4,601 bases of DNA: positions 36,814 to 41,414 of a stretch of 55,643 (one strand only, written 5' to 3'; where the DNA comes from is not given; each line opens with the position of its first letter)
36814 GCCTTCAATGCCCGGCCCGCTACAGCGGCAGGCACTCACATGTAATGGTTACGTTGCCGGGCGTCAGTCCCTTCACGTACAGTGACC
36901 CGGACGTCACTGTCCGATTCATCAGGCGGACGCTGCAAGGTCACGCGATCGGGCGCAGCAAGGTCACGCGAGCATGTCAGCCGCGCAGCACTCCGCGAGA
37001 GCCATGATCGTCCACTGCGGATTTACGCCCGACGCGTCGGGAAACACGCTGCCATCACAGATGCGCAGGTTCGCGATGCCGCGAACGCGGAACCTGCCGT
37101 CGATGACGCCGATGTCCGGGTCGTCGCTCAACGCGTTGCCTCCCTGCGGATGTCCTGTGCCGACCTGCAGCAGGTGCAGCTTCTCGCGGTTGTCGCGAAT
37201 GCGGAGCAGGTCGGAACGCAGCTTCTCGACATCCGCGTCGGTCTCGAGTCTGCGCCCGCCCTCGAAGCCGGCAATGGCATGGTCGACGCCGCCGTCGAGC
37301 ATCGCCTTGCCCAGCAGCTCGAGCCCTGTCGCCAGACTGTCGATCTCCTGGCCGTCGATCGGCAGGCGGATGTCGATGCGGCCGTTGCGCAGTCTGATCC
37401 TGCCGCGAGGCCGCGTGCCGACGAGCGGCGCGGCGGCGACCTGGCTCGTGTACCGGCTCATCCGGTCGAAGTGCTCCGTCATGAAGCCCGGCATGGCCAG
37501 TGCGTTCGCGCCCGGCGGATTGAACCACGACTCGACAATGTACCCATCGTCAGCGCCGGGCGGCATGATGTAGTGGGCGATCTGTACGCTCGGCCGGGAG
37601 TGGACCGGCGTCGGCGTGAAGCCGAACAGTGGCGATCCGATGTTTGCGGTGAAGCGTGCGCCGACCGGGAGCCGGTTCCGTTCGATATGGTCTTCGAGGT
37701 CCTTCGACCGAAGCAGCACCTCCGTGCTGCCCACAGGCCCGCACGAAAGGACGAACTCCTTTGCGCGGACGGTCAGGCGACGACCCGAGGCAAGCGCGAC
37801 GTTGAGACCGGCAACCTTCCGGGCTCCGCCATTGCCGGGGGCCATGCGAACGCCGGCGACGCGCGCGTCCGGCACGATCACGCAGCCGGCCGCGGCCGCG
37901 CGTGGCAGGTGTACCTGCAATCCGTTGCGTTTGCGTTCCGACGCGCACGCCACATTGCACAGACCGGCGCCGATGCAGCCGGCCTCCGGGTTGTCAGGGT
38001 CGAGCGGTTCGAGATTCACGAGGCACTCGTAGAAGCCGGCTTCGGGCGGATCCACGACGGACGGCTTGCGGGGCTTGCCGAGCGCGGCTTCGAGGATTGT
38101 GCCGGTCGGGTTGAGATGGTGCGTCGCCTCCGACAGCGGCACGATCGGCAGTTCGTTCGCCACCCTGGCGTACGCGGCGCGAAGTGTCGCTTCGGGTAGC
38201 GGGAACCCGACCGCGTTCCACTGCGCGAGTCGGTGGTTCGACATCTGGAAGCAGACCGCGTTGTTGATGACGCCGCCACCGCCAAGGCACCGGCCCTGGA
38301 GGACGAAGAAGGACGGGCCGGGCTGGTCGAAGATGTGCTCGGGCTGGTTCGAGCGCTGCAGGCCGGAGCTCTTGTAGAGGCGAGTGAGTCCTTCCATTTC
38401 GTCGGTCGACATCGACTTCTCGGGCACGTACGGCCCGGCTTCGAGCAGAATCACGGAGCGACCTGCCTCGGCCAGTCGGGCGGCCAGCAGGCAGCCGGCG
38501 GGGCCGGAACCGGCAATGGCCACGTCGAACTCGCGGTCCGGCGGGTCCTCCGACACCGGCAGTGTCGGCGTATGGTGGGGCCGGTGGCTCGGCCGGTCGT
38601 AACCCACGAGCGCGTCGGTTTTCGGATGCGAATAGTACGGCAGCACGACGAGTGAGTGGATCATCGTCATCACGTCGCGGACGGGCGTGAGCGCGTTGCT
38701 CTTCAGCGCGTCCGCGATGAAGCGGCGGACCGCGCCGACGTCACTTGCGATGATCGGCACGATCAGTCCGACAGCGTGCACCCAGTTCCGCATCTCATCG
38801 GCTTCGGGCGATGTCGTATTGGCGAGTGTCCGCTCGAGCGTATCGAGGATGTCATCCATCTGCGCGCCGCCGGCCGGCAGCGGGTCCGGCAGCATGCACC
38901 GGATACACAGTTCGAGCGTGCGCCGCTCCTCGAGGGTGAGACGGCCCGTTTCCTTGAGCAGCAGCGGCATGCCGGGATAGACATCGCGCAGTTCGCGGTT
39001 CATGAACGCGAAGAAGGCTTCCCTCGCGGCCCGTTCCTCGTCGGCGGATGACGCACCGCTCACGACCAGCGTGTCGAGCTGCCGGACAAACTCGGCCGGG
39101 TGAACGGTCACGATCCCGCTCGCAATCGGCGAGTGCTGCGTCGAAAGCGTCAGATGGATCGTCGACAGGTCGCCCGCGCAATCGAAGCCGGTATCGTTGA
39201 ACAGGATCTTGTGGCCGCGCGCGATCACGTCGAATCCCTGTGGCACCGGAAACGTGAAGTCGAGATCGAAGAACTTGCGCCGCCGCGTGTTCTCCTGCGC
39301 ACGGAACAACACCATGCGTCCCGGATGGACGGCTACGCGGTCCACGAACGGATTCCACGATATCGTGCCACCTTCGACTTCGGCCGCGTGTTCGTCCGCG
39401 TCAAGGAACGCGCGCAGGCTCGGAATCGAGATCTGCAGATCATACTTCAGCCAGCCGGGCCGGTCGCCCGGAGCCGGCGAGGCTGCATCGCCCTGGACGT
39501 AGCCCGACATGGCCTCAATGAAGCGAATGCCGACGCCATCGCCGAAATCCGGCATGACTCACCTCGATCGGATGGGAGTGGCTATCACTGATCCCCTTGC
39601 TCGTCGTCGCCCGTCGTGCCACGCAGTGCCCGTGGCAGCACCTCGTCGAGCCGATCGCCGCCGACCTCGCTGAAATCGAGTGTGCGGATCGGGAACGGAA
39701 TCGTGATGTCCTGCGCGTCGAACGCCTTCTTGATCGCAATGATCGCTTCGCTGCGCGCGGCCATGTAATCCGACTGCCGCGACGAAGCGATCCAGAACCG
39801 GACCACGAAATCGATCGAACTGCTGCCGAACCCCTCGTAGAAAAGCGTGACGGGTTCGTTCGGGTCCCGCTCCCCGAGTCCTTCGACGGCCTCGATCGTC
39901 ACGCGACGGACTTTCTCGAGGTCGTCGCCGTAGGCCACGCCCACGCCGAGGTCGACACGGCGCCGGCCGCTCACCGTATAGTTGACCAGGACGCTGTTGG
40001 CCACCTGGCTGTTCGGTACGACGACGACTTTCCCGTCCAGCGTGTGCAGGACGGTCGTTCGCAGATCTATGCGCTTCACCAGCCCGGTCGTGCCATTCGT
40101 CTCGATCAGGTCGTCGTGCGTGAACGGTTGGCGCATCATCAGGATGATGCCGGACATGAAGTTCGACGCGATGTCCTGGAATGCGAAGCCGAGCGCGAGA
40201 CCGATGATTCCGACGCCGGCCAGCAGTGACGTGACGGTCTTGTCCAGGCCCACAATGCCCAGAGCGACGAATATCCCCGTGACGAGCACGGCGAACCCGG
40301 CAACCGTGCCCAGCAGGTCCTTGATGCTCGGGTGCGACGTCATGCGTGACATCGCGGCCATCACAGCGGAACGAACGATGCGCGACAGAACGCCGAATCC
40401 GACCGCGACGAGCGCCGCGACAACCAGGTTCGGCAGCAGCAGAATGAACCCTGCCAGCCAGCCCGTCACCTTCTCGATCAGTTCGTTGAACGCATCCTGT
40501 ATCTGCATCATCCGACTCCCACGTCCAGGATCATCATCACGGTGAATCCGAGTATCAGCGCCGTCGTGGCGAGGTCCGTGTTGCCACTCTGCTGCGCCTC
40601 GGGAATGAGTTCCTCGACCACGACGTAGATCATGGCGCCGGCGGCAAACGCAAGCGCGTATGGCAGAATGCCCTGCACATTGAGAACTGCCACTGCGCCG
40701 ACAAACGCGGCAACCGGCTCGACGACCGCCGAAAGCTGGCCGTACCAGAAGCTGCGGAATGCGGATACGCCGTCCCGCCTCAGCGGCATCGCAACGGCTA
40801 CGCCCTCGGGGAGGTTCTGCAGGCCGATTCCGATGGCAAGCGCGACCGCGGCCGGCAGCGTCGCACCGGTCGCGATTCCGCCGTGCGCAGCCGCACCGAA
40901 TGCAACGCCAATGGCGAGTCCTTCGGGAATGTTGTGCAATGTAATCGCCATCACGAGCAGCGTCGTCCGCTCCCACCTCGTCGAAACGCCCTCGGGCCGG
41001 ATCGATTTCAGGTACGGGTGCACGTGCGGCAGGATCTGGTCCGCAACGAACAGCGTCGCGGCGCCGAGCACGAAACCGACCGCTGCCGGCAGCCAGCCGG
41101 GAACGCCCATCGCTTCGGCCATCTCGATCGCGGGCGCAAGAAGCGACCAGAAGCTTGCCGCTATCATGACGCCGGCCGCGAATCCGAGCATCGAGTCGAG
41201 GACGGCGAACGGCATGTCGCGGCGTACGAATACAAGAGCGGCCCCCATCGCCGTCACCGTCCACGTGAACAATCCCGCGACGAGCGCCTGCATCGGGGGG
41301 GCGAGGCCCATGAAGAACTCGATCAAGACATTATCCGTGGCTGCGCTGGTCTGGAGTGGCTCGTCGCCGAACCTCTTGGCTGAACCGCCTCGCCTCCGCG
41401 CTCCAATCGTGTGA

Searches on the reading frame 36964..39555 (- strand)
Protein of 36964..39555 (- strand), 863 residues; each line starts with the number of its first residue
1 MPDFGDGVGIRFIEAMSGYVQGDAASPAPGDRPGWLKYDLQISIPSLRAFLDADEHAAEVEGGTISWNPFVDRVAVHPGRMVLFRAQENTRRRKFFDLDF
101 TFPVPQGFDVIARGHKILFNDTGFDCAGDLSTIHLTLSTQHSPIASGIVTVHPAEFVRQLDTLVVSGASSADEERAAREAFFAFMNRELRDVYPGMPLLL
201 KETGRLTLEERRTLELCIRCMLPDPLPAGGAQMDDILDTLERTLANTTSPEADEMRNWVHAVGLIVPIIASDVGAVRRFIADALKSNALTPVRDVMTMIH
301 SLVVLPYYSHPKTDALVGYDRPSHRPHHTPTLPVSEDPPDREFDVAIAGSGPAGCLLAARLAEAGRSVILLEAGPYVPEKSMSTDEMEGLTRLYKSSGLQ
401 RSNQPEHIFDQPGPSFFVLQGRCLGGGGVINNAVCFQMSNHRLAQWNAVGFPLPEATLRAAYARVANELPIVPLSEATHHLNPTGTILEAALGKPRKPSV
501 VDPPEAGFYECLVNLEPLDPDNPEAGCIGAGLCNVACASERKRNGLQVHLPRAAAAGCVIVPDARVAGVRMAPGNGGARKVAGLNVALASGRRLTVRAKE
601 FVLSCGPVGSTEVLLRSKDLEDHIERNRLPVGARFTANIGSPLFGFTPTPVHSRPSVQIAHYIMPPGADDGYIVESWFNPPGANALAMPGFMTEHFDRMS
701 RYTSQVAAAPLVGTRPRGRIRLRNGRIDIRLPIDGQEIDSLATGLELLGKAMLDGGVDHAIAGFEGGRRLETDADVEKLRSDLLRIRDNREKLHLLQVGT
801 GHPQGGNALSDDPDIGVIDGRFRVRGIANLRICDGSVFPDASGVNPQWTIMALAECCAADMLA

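Call 54: search_protein_families(library=pfam, proteins=[window:36964-39555:-], max_evalue=0.001)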
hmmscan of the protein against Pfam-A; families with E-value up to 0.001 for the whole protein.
window:36964-39555:- (863 aa): 7 families
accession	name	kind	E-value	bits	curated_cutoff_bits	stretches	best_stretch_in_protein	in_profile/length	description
PF05199.19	GMC_oxred_C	-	2.2e-18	67.6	24.6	1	716-854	3-139/139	GMC oxidoreductase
PF00732.25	GMC_oxred_N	-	1.8e-15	57.8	23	1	403-618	14-201/218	GMC oxidoreductase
PF01266.30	DAO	-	2.8e-06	27.5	27.9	1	344-378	1-35/353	FAD dependent oxidoreductase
PF05834.18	Lycopene_cycl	-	4.4e-06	26.4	23.4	1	344-393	1-54/380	Lycopene cyclase protein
PF13450.12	NAD_binding_8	-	8.5e-06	26.4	21.9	1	347-376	1-30/68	NAD(P)-binding Rossmann-like domain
PF00890.30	FAD_binding_2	-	5.1e-05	23.1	20.4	1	344-376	1-33/414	FAD binding domain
PF01494.25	FAD_binding_3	-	0.00043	20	22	1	343-373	2-32/349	FAD binding domain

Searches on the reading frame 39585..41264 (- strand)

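Call 54: search_protein_families(library=pfam, proteins=[window:39585-41264:-], max_evalue=0.001)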
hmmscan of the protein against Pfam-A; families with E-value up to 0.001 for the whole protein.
window:39585-41264:- (559 aa): 3 families
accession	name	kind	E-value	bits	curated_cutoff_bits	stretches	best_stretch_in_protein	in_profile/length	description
PF00924.24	MS_channel_2nd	-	2.3e-19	69.7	20.2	1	364-430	1-67/68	Mechanosensitive ion channel, beta-domain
PF21082.3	MS_channel_3rd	-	1.6e-12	48.1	21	1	439-522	3-88/88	Mechanosensitive ion channel MscS, C-terminal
PF21088.3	MS_channel_1st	-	2.2e-05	24.8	23.1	1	324-363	5-42/42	Mechanosensitive ion channel, transmembrane helices 2/3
